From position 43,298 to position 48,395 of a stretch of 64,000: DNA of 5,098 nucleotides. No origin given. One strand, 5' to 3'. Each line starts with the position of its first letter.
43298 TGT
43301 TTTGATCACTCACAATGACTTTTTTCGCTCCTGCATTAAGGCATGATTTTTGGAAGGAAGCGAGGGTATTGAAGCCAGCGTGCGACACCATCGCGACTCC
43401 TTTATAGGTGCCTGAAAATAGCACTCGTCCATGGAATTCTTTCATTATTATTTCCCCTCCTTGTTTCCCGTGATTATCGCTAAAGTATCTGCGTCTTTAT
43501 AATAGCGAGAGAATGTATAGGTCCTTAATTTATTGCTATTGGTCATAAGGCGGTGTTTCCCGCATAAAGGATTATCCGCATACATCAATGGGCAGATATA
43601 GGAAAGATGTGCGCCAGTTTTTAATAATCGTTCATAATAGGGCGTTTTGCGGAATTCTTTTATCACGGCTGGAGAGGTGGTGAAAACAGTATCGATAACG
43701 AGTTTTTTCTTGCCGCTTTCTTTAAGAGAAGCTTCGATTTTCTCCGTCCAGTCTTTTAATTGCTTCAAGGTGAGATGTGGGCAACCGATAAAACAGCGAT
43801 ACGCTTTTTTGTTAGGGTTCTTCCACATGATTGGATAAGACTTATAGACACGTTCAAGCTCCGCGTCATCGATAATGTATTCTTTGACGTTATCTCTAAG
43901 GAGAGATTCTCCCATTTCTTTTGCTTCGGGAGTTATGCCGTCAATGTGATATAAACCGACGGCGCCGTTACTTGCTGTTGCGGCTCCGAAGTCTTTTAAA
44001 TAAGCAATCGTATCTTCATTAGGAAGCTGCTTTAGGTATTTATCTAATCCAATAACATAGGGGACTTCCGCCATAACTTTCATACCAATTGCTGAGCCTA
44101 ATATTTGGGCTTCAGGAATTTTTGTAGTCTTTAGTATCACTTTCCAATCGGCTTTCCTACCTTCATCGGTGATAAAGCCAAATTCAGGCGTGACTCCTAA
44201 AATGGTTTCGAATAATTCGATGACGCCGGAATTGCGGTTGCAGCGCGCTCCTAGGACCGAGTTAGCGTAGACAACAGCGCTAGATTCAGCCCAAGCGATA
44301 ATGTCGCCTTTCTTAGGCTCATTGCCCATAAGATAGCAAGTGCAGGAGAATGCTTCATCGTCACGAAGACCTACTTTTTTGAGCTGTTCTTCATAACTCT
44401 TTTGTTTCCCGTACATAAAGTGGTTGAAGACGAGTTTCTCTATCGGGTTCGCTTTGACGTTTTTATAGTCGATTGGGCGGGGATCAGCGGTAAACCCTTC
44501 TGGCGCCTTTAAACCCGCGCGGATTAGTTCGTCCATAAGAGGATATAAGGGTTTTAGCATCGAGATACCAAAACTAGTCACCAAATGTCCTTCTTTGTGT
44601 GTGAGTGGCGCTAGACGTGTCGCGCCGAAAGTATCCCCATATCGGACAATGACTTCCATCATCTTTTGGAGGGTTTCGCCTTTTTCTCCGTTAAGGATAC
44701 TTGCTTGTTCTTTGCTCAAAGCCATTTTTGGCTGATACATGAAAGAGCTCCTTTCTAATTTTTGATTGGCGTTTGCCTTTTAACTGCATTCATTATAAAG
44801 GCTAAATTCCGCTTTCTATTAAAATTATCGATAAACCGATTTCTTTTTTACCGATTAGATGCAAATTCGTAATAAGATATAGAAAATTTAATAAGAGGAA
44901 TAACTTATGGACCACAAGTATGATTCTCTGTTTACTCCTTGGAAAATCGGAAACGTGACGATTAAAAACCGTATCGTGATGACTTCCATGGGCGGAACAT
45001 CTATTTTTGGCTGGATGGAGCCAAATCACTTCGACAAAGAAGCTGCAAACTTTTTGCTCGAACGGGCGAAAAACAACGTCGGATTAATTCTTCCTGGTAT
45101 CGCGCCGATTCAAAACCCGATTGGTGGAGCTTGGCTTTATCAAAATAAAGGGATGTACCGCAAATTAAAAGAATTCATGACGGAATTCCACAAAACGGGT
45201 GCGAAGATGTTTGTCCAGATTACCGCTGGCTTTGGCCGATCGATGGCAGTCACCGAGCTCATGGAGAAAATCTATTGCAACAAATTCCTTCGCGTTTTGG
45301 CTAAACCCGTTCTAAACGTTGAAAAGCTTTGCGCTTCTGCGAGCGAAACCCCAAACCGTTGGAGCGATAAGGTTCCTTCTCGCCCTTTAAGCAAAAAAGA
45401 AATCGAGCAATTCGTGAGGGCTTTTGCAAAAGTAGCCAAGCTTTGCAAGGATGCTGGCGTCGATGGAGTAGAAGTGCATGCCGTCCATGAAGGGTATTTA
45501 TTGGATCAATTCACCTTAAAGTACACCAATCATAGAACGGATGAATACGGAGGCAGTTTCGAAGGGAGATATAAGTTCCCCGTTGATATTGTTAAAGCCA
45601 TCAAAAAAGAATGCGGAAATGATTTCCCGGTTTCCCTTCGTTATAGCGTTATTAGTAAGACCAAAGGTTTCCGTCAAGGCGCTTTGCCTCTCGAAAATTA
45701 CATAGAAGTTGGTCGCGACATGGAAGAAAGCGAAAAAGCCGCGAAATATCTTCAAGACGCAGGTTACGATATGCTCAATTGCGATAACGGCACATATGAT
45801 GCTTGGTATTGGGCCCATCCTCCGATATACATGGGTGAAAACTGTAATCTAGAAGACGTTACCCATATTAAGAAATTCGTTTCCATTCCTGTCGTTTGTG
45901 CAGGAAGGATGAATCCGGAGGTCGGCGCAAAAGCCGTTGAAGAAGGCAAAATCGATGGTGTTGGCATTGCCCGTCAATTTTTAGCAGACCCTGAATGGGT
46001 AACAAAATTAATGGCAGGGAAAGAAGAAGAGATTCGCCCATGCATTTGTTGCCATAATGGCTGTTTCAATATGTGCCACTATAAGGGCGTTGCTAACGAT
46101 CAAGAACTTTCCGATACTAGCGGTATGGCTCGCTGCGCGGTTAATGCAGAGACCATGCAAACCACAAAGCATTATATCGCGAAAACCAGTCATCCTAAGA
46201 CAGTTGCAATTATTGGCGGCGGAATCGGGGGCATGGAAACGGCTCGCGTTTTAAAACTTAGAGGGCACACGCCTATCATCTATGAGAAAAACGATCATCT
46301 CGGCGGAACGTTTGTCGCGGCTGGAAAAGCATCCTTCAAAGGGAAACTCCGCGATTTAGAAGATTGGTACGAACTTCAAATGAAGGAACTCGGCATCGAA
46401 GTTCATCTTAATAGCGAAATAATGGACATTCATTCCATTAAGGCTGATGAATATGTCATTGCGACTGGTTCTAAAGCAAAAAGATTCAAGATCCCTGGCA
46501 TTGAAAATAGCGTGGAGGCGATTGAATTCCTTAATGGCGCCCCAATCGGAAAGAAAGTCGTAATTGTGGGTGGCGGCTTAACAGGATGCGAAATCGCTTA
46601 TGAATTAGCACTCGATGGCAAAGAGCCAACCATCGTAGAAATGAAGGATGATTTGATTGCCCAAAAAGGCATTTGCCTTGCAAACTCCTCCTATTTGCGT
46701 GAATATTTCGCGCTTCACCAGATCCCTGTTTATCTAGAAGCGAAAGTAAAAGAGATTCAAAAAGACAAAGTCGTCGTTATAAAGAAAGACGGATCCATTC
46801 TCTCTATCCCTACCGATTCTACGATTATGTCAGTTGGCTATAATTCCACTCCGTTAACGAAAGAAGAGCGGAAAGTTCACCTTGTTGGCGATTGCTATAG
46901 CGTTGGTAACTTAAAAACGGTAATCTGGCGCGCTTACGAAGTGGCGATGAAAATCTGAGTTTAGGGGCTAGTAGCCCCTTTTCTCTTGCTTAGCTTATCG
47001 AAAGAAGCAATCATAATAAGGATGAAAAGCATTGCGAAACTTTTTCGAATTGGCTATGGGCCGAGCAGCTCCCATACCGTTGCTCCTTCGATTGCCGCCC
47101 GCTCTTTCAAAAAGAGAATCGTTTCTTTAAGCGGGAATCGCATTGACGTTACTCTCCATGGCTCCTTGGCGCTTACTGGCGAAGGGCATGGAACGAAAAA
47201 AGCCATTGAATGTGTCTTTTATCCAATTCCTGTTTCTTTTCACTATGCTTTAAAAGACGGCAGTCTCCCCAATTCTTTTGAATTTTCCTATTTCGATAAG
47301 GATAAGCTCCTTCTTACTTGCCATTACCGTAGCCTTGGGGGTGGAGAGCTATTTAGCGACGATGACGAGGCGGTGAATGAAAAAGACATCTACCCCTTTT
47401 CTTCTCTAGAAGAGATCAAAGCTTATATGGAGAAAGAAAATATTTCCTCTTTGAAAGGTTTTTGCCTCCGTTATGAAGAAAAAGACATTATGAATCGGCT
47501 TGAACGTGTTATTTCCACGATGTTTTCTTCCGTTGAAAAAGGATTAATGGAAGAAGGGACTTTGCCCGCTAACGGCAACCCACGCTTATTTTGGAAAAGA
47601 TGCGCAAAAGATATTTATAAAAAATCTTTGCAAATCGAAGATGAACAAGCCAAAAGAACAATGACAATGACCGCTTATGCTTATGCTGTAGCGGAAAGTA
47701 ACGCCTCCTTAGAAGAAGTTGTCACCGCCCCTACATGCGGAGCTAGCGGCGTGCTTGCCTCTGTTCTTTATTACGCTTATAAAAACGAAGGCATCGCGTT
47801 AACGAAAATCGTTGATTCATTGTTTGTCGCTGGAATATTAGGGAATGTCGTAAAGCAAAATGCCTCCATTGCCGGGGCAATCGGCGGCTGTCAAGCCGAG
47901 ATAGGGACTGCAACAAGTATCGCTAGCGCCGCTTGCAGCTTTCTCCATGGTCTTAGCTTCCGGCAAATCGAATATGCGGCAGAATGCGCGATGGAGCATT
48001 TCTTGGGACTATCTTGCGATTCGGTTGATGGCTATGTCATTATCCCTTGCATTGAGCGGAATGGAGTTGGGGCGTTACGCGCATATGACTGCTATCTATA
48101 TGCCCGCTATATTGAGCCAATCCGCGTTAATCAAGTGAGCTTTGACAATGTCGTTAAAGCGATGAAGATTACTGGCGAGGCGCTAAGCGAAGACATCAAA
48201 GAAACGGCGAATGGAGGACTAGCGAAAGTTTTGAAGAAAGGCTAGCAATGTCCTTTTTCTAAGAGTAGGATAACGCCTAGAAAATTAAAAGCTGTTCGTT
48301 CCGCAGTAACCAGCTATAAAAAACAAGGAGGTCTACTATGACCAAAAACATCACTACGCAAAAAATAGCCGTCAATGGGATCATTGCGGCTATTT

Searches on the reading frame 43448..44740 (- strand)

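Call 62: search_protein_families(library=pfam, proteins=[window:43448-44740:-], max_evalue=0.00001)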
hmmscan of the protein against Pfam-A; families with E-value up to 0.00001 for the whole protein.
window:43448-44740:- (430 aa): 1 family
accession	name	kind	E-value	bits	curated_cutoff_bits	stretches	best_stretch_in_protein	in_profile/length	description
PF04412.18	AcnX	-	3.9e-90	302.9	31.5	1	6-413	1-386/400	Aconitase X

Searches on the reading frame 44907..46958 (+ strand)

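Call 62: search_protein_families(library=pfam, proteins=[window:44907-46958:+], max_evalue=0.00001)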
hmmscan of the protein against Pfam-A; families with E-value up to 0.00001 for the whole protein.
window:44907-46958:+ (683 aa): 7 families
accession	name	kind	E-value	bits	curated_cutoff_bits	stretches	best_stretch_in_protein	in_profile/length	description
PF00724.26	Oxidored_FMN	-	9.7e-57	193.2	27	1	7-374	1-341/342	NADH:flavin oxidoreductase / NADH oxidase family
PF07992.20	Pyr_redox_2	-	2.7e-33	116.1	26.1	1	432-657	2-249/291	Pyridine nucleotide-disulphide oxidoreductase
PF00070.33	Pyr_redox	-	2.3e-17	63.7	22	1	550-622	1-71/82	Pyridine nucleotide-disulphide oxidoreductase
PF01266.30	DAO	-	7e-13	49.3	27.9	0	550-582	1-33/353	FAD dependent oxidoreductase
PF13450.12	NAD_binding_8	-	3.5e-12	46.9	21.9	0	435-468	1-34/68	NAD(P)-binding Rossmann-like domain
PF13738.12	Pyr_redox_3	-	1.4e-11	44.7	30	1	509-648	121-270/305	Pyridine nucleotide-disulphide oxidoreductase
PF00890.30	FAD_binding_2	-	2.1e-06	27.6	20.4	0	433-473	2-42/414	FAD binding domain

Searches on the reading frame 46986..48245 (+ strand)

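Call 62: search_protein_families(library=pfam, proteins=[window:46986-48245:+], max_evalue=0.00001)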
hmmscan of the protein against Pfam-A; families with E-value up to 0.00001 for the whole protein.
window:46986-48245:+ (419 aa): 2 families
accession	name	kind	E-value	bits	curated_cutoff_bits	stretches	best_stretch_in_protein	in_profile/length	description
PF03313.21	SDH_alpha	-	5.1e-58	197.2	26.4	1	149-413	12-260/260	Serine dehydratase alpha chain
PF03315.21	SDH_beta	-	1e-20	75.1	26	1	15-74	1-64/155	Serine dehydratase beta chain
